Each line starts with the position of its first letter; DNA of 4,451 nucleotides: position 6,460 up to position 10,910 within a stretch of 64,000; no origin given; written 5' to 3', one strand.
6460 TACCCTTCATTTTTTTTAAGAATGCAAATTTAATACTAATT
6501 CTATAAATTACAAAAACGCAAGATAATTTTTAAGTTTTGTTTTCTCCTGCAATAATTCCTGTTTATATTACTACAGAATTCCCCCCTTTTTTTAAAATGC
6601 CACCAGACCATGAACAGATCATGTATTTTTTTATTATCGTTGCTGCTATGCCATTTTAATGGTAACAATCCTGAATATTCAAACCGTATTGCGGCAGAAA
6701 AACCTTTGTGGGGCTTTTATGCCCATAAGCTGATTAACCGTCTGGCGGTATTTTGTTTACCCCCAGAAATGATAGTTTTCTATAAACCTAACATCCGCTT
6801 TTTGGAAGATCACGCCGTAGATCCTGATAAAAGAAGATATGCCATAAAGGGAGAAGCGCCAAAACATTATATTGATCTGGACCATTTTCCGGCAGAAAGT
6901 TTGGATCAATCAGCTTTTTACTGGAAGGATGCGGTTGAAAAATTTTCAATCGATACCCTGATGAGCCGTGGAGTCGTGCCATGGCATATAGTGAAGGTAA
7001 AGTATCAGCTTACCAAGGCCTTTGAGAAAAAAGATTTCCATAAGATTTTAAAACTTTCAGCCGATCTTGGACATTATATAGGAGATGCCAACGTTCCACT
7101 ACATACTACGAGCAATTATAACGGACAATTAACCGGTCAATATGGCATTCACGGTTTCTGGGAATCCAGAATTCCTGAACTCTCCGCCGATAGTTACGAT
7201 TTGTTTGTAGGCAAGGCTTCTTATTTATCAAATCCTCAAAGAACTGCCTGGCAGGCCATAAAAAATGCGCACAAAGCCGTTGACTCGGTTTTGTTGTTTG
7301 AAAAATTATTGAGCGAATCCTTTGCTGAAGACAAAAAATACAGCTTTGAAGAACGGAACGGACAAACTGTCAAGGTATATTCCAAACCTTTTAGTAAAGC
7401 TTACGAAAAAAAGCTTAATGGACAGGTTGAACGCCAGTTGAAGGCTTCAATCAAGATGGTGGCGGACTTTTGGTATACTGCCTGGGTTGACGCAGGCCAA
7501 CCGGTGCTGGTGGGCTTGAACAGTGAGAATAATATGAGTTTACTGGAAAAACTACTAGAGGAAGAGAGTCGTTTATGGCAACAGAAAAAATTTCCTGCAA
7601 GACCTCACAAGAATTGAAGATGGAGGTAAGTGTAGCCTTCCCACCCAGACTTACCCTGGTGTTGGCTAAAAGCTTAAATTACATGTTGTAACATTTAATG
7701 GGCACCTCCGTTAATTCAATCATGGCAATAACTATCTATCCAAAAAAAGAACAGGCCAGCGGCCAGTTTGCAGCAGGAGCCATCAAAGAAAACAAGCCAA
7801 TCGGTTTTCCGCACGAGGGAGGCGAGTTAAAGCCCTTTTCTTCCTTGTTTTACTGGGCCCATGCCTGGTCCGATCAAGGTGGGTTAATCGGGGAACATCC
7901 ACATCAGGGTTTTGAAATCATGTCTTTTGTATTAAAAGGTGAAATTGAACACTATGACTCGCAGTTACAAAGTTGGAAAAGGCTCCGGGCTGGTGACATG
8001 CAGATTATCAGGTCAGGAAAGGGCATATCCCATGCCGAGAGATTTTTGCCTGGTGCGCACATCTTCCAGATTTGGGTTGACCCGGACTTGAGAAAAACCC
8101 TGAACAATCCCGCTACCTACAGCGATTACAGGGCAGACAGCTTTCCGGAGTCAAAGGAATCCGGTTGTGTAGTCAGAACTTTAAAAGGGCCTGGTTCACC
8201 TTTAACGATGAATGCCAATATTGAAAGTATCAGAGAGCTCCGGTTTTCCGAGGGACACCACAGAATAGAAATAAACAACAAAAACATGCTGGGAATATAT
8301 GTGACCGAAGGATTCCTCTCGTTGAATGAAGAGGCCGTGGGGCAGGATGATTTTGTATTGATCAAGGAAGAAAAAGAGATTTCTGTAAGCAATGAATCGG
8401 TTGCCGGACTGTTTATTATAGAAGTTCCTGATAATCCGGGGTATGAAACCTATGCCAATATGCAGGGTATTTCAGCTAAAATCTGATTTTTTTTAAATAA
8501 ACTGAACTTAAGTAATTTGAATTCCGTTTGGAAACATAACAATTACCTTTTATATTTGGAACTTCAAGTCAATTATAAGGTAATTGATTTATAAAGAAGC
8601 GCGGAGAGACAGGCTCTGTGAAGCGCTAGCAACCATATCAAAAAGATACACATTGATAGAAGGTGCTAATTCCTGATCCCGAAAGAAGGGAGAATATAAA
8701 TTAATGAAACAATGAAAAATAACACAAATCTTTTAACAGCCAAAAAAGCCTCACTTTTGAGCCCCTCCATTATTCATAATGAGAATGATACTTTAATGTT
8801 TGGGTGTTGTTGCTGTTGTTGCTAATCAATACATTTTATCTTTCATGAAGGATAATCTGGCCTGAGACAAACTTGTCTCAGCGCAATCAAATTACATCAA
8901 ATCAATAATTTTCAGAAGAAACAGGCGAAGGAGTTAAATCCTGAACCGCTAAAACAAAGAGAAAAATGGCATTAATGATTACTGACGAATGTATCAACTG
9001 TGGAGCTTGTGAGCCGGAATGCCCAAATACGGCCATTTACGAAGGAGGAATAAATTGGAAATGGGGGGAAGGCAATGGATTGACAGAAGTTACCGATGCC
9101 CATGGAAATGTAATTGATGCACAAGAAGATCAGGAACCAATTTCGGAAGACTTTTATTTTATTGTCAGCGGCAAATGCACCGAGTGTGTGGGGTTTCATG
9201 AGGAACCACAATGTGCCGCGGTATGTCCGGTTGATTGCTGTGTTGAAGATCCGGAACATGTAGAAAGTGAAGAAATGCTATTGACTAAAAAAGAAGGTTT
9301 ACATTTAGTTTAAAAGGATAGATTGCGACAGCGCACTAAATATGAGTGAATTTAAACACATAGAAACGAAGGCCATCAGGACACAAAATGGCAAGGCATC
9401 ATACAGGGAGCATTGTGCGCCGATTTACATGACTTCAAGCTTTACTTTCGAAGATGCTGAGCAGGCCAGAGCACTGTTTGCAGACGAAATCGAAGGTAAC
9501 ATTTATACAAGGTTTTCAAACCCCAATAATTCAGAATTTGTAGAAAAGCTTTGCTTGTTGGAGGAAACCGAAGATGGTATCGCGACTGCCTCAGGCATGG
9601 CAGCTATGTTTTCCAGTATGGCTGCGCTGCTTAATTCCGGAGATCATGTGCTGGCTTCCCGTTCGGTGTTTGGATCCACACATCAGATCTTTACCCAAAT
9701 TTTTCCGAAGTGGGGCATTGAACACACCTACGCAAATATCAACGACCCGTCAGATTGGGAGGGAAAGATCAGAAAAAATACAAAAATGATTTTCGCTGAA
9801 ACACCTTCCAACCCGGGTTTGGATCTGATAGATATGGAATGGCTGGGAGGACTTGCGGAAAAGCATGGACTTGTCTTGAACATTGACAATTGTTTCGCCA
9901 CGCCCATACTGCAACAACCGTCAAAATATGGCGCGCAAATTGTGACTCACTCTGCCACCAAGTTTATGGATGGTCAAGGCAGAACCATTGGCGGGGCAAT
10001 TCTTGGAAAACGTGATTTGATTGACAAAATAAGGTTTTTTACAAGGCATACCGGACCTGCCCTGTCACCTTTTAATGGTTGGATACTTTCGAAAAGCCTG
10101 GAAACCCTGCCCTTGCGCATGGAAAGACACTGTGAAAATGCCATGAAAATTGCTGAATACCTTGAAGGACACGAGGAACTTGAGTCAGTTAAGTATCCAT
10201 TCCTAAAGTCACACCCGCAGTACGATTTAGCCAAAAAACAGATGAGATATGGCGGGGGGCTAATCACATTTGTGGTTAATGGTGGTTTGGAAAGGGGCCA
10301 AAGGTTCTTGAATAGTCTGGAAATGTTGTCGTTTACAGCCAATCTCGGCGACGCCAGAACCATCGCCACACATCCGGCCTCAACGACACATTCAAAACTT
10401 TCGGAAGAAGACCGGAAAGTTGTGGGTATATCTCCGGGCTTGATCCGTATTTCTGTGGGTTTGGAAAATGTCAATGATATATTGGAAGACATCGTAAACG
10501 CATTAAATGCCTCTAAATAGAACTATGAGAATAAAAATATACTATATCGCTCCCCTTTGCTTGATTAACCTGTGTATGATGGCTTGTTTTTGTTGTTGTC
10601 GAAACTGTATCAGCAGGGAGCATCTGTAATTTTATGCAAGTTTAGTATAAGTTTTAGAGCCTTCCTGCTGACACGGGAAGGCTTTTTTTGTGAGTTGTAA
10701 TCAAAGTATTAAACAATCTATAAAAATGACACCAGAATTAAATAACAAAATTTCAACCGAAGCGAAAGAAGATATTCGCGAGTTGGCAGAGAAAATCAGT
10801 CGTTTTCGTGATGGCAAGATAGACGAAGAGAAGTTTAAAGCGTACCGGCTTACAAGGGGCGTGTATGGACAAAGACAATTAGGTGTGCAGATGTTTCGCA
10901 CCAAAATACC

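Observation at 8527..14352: Multi-tier SAM and cysteine RNA control of one sulfur-assimilation operon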

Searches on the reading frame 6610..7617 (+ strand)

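Call 6: search_protein_families(library=ncbifam, proteins=[window:6610-7617:+])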
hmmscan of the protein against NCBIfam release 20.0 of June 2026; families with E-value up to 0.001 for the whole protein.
window:6610-7617:+ (335 aa): 0 families

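Call 7: search_protein_families(library=pfam, proteins=[window:6610-7617:+])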
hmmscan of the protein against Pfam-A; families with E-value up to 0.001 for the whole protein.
window:6610-7617:+ (335 aa): 1 family
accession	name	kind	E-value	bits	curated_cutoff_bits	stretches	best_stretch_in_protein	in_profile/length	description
PF02265.22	S1-P1_nuclease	-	0.00027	21.3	29.5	1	65-278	37-243/258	S1/P1 Nuclease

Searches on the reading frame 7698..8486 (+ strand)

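Call 6: search_protein_families(library=ncbifam, proteins=[window:7698-8486:+])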
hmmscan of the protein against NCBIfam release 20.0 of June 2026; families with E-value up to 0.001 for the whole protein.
window:7698-8486:+ (262 aa): 0 families

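Call 7: search_protein_families(library=pfam, proteins=[window:7698-8486:+])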
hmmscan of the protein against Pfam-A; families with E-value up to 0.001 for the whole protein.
window:7698-8486:+ (262 aa): 1 family
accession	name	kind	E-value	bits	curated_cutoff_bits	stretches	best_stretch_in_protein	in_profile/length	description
PF02678.22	Pirin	-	3e-16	59.8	26.1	1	62-127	41-108/108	Pirin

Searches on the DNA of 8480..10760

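Call 43: search_rna_families(source=window, start=8480, end=10760, threshold=evalue, max_evalue=5)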
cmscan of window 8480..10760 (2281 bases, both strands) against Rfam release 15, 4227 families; matches with E-value up to 5: 5.
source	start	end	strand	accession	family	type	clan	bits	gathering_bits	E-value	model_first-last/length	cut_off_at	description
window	8586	8702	+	RF00162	SAM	Cis-reg; riboswitch;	CL00012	75.7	44.4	2e-17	1-108/108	no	SAM riboswitch aptamer (S box leader)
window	10597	10694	+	RF01771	rnk_leader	Cis-reg; leader;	-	24.1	50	0.35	1-109/109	no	Enterobacteria rnk leader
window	9269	9348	+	RF02841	Ref70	Gene; sRNA;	-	23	115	0.5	1-122/122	no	Enterococcus sRNA 70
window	10584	10691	+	RF04182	GibS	Gene; sRNA;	-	21.8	115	4.5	1-142/142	no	GibS sRNA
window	9589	9728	-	RF01954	SOX2OT_exon4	Gene; lncRNA;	-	18.5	40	1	1-109/109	no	SOX2 overlapping transcript exon 4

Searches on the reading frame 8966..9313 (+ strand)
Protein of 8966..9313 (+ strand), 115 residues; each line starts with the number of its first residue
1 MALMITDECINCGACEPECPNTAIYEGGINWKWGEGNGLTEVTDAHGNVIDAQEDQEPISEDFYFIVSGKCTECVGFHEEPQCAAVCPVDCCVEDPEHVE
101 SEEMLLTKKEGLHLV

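Call 6: search_protein_families(library=ncbifam, proteins=[window:8966-9313:+])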
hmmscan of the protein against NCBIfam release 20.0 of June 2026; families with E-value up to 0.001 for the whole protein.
window:8966-9313:+ (115 aa): 8 families
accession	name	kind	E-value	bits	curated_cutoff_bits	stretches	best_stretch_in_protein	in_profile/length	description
NF033683.1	di_4Fe-4S_YfhL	equivalog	1.8e-29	101.9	86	2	60-110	27-78/80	YfhL family 4Fe-4S dicluster ferredoxin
NF058577.1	FdxA_fam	equivalog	6.5e-11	42.3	65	1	1-28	1-28/52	4Fe-4S ferredoxin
NF045490.1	FdxA_Protbact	equivalog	4.5e-08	33.3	135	1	6-26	37-57/104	ferredoxin FdxA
NF045480.1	FdxA_Actino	equivalog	6e-07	29.7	125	1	5-25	36-56/107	ferredoxin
TIGR01971.1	NuoI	subfamily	1.4e-05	24.6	113.05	0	7-27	81-101/121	NADH-quinone oxidoreductase, chain I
TIGR02512.1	FeFe_hydrog_A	subfamily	0.00047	19.1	405.95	0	4-26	47-69/375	[FeFe] hydrogenase, group A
TIGR02936.1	fdxN_nitrog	equivalog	0.00048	20.2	80.55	0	1-23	64-86/91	ferredoxin III, nif-specific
NF008134.0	PRK10882.1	equivalog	0.00049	19.3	263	1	7-97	46-135/329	hydrogenase 2 operon protein HybA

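Call 7: search_protein_families(library=pfam, proteins=[window:8966-9313:+])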
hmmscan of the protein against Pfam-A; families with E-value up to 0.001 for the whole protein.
window:8966-9313:+ (115 aa): 5 families
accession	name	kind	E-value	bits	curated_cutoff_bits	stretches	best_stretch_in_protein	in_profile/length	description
PF00037.32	Fer4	-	5.9e-06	26.3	21.1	1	6-25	5-24/24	4Fe-4S binding domain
PF12838.12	Fer4_7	-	6.8e-06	26.9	27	1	9-91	2-52/52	4Fe-4S dicluster domain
PF13187.11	Fer4_9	-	3.9e-05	24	27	1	8-90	1-50/52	4Fe-4S dicluster domain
PF13237.11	Fer4_10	-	0.0001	22.6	25.5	1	6-88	6-53/53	4Fe-4S dicluster domain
PF12797.12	Fer4_2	-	0.0003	21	24.5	1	4-20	5-21/22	4Fe-4S binding domain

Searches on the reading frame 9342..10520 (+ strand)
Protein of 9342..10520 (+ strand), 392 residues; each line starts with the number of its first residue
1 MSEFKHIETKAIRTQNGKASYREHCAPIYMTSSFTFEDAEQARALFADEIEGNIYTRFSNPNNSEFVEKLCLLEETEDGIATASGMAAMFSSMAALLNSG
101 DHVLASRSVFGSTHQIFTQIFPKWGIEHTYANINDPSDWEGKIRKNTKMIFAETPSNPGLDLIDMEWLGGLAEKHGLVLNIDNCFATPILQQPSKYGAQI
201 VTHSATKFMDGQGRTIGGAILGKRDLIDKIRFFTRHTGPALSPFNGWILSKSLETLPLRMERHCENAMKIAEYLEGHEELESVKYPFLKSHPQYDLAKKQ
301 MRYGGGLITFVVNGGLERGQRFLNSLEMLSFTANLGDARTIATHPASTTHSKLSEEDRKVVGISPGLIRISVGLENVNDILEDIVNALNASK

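Call 6: search_protein_families(library=ncbifam, proteins=[window:9342-10520:+])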
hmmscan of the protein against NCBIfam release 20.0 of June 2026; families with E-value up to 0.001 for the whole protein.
window:9342-10520:+ (392 aa): 45 families (the best 25 are shown)
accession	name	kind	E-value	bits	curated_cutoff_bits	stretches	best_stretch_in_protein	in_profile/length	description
NF006003.0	PRK08133.1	equivalog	6.3e-149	496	522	1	5-389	10-395/396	O-succinylhomoserine sulfhydrylase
TIGR01325.1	O_suc_HS_sulf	equivalog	2.8e-142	473.8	510.05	1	8-388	1-380/380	O-succinylhomoserine sulfhydrylase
NF005870.0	PRK07810.1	equivalog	2.4e-129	431.4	618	1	7-388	19-405/406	O-succinylhomoserine sulfhydrylase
NF005696.0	PRK07504.1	equivalog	6.7e-124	413.7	675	1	7-390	11-395/397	O-succinylhomoserine sulfhydrylase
TIGR01326.1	OAH_OAS_sulfhy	subfamily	2e-117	392.5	495.1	2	7-225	2-221/418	O-acetylhomoserine aminocarboxypropyltransferase/cysteine synthase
NF004876.0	PRK06234.1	subfamily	8.6e-117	390.5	666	1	8-389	10-396/400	methionine gamma-lyase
TIGR01328.1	met_gam_lyase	equivalog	2.3e-116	388.9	549.7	1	6-390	3-390/391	methionine gamma-lyase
NF005695.0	PRK07503.1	equivalog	2.2e-109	365.8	666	1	24-391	28-397/403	methionine gamma-lyase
NF006096.0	PRK08248.1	equivalog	1.2e-107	360.3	726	2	233-391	269-428/431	homocysteine synthase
NF005263.0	PRK06767.1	equivalog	2.8e-106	355.8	617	1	5-390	4-385/392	methionine gamma-lyase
NF006004.0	PRK08134.1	equivalog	4.5e-106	355.1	636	2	20-221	23-224/433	O-acetylhomoserine aminocarboxypropyltransferase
NF005872.0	PRK07812.1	equivalog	5.5e-106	354.6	703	2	7-221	17-233/439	bifunctional o-acetylhomoserine/o-acetylserine sulfhydrylase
NF004650.0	PRK05994.1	equivalog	1.2e-100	337.3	667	2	20-221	22-223/427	O-acetylhomoserine aminocarboxypropyltransferase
NF006097.0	PRK08249.1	equivalog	4.3e-99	331.6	600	1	9-390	13-395/402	cystathionine gamma-synthase family protein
NF004757.0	PRK06084.1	equivalog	2.9e-93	313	790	2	20-221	17-218/425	bifunctional O-acetylhomoserine aminocarboxypropyltransferase/cysteine synthase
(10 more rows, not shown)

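Call 7: search_protein_families(library=pfam, proteins=[window:9342-10520:+])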
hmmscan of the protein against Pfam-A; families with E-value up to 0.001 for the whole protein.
window:9342-10520:+ (392 aa): 3 families
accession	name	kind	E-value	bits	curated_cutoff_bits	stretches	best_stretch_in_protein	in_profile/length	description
PF01053.26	Cys_Met_Meta_PP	-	1e-124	416.5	27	1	8-388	1-380/381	Cys/Met metabolism PLP-dependent enzyme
PF01041.23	DegT_DnrJ_EryC1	-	8.8e-07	28.9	19.8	1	48-193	13-156/360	DegT/DnrJ/EryC1/StrS aminotransferase family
PF00155.27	Aminotran_1_2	-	1.3e-06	28.3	19.7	1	49-236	29-247/361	Aminotransferase class I and II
